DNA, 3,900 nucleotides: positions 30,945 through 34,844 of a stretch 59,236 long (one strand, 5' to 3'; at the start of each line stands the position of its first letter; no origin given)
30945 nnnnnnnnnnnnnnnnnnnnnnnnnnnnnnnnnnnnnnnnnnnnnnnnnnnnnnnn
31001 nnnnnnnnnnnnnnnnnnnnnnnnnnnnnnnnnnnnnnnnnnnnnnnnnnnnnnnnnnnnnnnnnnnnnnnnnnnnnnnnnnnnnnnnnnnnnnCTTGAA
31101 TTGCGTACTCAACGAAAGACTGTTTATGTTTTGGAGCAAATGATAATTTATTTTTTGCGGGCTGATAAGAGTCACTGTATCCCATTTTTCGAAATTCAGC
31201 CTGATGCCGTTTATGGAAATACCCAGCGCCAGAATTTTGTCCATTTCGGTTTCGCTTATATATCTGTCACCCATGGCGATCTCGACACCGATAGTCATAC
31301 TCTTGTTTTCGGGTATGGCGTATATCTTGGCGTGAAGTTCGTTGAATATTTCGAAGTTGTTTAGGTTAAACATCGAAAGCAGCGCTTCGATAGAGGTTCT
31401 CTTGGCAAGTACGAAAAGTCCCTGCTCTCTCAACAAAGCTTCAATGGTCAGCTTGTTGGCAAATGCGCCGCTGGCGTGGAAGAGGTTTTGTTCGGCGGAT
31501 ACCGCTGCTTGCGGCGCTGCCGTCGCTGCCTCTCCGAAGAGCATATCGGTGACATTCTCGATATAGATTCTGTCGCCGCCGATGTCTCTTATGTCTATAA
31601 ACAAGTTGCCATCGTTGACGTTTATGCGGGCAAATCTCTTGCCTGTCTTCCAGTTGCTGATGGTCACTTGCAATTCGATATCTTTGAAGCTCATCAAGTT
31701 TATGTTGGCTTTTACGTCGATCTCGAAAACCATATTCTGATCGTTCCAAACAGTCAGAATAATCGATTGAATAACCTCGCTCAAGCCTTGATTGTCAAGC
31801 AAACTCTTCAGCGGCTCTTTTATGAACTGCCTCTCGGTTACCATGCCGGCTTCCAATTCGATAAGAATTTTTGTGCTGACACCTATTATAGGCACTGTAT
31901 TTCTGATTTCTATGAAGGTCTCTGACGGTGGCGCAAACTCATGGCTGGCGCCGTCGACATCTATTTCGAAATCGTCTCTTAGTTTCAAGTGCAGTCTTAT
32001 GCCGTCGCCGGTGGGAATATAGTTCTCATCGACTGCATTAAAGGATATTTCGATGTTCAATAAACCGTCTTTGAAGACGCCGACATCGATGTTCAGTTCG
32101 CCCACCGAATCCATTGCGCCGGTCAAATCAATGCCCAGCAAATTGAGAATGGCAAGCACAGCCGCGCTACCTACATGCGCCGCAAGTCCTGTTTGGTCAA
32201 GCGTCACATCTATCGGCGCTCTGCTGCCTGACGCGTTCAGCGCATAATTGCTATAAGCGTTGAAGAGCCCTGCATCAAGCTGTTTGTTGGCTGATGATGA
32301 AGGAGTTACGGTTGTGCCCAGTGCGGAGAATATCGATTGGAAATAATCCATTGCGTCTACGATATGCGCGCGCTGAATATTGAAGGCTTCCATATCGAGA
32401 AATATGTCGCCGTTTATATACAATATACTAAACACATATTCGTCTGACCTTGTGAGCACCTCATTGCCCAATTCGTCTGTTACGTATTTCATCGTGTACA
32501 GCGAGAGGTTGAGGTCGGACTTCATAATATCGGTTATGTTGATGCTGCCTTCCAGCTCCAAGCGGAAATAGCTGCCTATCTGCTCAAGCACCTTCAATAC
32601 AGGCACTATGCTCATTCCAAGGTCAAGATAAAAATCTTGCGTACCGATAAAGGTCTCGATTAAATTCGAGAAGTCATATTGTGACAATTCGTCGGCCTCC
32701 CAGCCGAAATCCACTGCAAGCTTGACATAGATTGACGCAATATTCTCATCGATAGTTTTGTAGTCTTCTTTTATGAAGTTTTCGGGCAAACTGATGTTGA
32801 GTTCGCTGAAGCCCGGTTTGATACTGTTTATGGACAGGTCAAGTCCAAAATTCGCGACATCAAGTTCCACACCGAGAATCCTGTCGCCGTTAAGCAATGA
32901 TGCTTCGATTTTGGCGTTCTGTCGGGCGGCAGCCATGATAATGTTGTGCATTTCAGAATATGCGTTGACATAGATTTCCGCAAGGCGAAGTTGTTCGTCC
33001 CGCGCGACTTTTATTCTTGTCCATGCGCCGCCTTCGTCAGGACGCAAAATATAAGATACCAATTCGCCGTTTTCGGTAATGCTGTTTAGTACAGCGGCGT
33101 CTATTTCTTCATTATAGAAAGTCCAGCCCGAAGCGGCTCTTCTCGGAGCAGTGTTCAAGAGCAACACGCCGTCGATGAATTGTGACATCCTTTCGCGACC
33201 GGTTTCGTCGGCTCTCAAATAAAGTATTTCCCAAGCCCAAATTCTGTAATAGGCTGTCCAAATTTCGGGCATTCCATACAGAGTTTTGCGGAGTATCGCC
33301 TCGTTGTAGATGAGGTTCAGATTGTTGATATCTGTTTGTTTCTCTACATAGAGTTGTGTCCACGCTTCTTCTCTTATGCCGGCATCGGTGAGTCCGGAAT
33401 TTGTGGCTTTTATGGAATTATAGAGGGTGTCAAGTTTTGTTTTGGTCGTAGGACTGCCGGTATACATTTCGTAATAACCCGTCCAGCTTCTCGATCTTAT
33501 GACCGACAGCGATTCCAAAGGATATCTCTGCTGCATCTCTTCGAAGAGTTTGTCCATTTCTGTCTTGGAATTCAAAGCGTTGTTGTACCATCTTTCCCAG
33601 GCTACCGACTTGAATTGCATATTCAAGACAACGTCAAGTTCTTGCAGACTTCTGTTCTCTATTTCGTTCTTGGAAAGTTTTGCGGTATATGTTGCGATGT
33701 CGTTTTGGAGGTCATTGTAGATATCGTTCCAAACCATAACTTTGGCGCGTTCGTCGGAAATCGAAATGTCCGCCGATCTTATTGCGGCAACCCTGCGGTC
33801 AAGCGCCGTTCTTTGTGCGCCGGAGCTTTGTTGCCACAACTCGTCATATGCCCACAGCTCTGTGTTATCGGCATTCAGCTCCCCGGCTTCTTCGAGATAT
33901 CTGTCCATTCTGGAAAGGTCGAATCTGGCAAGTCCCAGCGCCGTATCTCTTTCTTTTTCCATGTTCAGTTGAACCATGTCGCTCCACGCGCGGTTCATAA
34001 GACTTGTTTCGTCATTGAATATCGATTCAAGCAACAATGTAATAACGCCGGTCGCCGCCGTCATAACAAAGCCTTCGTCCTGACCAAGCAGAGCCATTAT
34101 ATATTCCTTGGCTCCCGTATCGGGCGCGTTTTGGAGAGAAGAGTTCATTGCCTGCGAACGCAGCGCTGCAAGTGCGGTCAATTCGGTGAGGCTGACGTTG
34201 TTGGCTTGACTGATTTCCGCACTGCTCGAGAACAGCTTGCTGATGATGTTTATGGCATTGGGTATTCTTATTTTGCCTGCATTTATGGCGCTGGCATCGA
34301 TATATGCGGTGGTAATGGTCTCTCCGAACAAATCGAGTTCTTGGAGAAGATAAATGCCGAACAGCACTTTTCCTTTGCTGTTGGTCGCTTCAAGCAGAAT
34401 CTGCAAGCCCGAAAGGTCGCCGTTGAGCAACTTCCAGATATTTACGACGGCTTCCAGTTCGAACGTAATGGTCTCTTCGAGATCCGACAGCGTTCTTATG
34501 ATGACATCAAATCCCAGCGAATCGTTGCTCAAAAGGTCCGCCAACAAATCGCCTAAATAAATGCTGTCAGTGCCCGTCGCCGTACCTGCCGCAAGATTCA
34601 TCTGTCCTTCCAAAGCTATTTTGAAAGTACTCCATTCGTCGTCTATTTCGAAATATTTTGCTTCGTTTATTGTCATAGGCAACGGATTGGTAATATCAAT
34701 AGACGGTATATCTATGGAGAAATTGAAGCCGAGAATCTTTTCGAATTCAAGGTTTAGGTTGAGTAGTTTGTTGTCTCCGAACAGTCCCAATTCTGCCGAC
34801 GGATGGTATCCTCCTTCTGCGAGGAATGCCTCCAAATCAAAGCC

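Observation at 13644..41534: Uninterrupted 27.9-kb gene for a 9,296-aa lipoprotein that is almost entirely unassignable to known families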

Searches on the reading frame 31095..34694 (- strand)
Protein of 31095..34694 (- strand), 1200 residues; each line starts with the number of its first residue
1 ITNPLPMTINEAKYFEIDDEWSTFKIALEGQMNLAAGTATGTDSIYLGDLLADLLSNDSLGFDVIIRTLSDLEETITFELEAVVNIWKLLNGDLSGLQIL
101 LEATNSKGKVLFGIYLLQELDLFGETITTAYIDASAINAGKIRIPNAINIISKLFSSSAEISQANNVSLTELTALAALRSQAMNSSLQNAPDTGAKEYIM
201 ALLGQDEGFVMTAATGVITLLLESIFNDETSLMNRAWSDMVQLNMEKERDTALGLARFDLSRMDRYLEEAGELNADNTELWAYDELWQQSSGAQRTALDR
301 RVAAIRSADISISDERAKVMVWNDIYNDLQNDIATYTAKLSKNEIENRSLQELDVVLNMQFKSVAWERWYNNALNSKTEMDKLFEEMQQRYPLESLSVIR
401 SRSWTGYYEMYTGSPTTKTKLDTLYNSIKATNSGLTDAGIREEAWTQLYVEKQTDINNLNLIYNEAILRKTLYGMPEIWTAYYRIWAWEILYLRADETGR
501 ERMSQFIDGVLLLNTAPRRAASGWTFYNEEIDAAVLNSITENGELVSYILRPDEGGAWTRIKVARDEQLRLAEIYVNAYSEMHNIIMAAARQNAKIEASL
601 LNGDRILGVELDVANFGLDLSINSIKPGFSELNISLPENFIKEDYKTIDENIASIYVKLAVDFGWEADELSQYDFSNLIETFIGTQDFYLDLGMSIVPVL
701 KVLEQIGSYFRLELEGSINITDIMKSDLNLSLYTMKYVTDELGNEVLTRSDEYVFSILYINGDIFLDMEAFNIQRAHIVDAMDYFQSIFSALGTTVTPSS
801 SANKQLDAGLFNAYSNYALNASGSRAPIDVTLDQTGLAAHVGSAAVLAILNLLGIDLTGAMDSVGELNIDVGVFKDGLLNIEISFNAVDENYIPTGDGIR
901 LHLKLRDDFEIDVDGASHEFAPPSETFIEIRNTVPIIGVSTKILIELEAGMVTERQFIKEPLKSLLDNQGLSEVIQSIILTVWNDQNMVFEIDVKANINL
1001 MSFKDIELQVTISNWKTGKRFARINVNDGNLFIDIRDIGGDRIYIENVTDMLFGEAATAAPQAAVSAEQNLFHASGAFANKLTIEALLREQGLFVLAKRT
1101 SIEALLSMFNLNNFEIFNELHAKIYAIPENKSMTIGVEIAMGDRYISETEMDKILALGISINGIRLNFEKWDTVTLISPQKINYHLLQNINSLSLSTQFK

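Call 39: search_protein_representatives(protein=window:31095-34694:-)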
Query: 1200 residues. Proteins with E-value up to 0.001 (for the whole library): 22; up to 1e-10: 18; up to 1e-30: 9. The best 22 are listed.
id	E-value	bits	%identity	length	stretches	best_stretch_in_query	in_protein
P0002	1.5e-85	304.3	46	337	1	211-543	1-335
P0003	4.4e-70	253.1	30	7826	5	597-1199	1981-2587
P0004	6.1e-69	249.3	31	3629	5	585-1199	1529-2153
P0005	4.2e-64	233.3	30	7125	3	592-1198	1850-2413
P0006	4.9e-54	200.0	28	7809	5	589-1193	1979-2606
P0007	1.7e-50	188.3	30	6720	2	643-1199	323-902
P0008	1.8e-44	168.3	29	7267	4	605-1187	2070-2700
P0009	5.4e-42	160.1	31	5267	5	569-1199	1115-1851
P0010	6.5e-35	136.6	37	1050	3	1107-1198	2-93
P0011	4.4e-30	120.6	44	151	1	413-547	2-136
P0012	1.3e-26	109.1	79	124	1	1-71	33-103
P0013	3.3e-24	101.2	64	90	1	959-1044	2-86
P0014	4.7e-21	90.7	68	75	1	359-428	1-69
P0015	8.2e-19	83.3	27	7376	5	20-225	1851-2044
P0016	2.3e-18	81.8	31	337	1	926-1133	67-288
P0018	1.0e-14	69.7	30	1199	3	653-1060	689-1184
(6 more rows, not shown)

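Call 50: find_encoding_contigs(protein=P0010, flank=10000)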
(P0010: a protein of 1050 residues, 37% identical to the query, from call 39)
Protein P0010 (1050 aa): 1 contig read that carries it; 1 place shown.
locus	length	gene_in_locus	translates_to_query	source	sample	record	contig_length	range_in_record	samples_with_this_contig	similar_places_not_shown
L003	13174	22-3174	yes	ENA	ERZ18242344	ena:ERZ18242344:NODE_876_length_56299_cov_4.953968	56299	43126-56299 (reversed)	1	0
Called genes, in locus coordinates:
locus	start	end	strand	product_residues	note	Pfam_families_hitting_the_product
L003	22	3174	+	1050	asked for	-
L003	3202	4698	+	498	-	-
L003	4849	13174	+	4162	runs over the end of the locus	-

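Call 51: list_cluster_members(proteins=[P0003, P0005, P0006, P0008, P0015, P0007, P0009, P0004, P0018, P0002])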
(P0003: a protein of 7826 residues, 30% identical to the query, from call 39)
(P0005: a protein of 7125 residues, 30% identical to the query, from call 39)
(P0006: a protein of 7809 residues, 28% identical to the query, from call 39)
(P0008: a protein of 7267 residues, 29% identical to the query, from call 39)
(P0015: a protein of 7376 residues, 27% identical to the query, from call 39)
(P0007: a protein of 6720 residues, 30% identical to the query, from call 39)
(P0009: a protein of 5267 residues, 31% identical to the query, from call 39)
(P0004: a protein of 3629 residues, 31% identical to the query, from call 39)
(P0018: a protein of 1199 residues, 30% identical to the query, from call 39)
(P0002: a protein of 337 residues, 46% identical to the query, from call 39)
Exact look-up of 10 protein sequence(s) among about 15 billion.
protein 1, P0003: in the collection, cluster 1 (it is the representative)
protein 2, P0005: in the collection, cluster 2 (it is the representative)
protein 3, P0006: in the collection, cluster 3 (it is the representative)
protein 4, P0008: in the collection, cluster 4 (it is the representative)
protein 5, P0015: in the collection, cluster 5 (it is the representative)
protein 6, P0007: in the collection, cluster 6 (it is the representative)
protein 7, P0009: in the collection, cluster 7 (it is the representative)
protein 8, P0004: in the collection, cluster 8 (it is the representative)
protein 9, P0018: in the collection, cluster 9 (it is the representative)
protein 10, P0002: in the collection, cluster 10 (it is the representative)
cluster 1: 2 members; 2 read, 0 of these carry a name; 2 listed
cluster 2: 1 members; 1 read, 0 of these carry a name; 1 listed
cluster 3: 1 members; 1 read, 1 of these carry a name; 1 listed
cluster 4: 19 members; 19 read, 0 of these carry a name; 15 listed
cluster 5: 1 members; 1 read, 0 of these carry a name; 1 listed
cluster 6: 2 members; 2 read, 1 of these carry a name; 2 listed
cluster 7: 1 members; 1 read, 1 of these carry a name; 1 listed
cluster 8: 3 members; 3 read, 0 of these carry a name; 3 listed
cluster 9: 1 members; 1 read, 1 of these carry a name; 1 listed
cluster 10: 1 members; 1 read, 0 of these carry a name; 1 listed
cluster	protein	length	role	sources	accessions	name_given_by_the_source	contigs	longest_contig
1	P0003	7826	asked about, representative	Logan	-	-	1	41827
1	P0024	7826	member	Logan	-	-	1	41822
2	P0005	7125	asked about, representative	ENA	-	-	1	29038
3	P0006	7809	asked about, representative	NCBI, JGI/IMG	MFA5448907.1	MAG: carboxypeptidase-like regulatory domain-containing protein [Clostridia bacterium]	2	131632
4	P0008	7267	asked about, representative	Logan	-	-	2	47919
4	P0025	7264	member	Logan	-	-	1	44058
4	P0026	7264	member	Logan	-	-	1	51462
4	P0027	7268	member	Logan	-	-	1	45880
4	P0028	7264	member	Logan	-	-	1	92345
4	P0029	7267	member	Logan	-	-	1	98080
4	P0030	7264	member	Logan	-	-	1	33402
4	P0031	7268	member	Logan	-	-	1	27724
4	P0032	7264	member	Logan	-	-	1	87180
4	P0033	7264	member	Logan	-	-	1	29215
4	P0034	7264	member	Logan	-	-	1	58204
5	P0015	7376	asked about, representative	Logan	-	-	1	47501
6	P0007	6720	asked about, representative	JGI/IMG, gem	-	-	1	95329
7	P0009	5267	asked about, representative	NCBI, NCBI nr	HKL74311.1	MAG TPA: hypothetical protein VJ903_05400, partial [Clostridia bacterium] | hypothetical protein [Clostridia bacterium]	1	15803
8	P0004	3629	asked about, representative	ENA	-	-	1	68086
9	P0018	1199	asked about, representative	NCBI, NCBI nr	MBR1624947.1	MAG: hypothetical protein IJ676_04320, partial [Clostridia bacterium] | hypothetical protein [Clostridia bacterium]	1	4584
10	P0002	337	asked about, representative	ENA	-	-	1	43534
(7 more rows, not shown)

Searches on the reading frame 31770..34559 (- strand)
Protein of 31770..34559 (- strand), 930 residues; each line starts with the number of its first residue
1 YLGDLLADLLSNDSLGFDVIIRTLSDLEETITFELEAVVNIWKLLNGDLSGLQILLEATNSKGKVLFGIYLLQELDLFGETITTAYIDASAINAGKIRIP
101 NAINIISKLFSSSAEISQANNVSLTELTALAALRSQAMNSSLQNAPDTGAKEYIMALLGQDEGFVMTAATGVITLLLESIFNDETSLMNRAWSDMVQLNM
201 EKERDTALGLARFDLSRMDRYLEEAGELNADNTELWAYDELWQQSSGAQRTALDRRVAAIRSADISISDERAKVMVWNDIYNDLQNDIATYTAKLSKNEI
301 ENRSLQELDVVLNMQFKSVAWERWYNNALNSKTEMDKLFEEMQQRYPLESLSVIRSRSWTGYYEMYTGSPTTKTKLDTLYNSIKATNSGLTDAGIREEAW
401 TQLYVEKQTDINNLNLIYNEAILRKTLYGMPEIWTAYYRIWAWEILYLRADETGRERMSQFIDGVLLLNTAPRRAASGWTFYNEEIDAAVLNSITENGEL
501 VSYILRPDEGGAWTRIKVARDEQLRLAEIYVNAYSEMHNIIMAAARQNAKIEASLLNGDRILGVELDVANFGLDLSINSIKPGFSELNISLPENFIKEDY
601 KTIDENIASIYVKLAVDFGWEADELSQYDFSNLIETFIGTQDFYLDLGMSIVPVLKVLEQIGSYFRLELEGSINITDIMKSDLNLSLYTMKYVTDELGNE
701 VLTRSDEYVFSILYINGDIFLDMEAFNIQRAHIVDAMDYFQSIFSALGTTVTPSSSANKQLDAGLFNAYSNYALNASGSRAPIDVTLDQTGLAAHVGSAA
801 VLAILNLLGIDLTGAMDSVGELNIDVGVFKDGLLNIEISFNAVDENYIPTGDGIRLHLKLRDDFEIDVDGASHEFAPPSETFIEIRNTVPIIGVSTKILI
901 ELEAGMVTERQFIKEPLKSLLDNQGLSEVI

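Call 28: search_protein_families(library=pfam, proteins=[window:31770-34559:-], max_evalue=1)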
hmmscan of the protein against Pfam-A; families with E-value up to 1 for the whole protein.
window:31770-34559:- (930 aa): 1 family
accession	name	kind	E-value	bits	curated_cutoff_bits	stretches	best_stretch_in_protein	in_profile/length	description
PF24565.1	Ned1_M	-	0.048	13.9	27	0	715-745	32-62/100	Nuclear elongation and deformation protein 1-like, middle domain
